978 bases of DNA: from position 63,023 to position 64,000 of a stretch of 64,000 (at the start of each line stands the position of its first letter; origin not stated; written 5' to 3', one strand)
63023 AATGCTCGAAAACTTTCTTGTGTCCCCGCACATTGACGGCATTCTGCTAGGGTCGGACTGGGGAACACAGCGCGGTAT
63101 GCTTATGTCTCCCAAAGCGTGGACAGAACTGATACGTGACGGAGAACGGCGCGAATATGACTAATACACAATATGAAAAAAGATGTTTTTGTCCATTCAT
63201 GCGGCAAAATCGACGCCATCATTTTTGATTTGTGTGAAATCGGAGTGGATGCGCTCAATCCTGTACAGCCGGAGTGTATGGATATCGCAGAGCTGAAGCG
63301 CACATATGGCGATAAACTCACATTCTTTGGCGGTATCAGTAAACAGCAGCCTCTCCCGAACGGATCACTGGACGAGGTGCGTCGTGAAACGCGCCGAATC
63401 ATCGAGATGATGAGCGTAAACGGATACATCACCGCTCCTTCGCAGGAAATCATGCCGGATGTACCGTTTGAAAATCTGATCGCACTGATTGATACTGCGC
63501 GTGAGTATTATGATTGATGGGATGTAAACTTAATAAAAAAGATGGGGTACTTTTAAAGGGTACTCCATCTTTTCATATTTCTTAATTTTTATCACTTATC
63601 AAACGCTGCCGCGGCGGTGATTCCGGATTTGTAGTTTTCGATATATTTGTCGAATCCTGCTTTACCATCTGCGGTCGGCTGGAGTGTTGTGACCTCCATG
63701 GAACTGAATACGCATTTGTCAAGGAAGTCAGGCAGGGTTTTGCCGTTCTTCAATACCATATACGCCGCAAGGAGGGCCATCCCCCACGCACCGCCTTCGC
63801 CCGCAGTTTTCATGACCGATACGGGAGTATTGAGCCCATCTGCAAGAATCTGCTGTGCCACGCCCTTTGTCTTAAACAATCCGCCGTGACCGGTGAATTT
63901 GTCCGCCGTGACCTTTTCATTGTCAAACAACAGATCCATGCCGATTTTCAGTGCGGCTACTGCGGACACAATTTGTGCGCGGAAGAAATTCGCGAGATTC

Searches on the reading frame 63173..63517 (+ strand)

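Call 14: search_protein_families(library=pfam, proteins=[window:63173-63517:+])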
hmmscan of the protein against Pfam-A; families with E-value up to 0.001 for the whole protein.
window:63173-63517:+ (114 aa): 1 family
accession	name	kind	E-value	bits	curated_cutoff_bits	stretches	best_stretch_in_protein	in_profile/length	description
PF01208.23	URO-D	-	4.6e-14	52.6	23.9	1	4-112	240-346/346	Uroporphyrinogen decarboxylase (URO-D)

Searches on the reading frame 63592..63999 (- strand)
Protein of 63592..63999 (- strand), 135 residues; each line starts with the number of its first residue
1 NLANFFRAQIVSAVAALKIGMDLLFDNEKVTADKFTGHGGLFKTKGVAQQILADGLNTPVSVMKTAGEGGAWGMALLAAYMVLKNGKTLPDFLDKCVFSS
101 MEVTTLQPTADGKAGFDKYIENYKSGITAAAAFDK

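Call 14: search_protein_families(library=pfam, proteins=[window:63592-63999:-])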
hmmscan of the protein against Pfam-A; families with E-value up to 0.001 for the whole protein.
window:63592-63999:- (135 aa): 1 family
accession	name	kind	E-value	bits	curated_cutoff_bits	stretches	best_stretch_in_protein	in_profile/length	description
PF02782.22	FGGY_C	-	6.4e-16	59.2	27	1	2-81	120-197/198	FGGY family of carbohydrate kinases, C-terminal domain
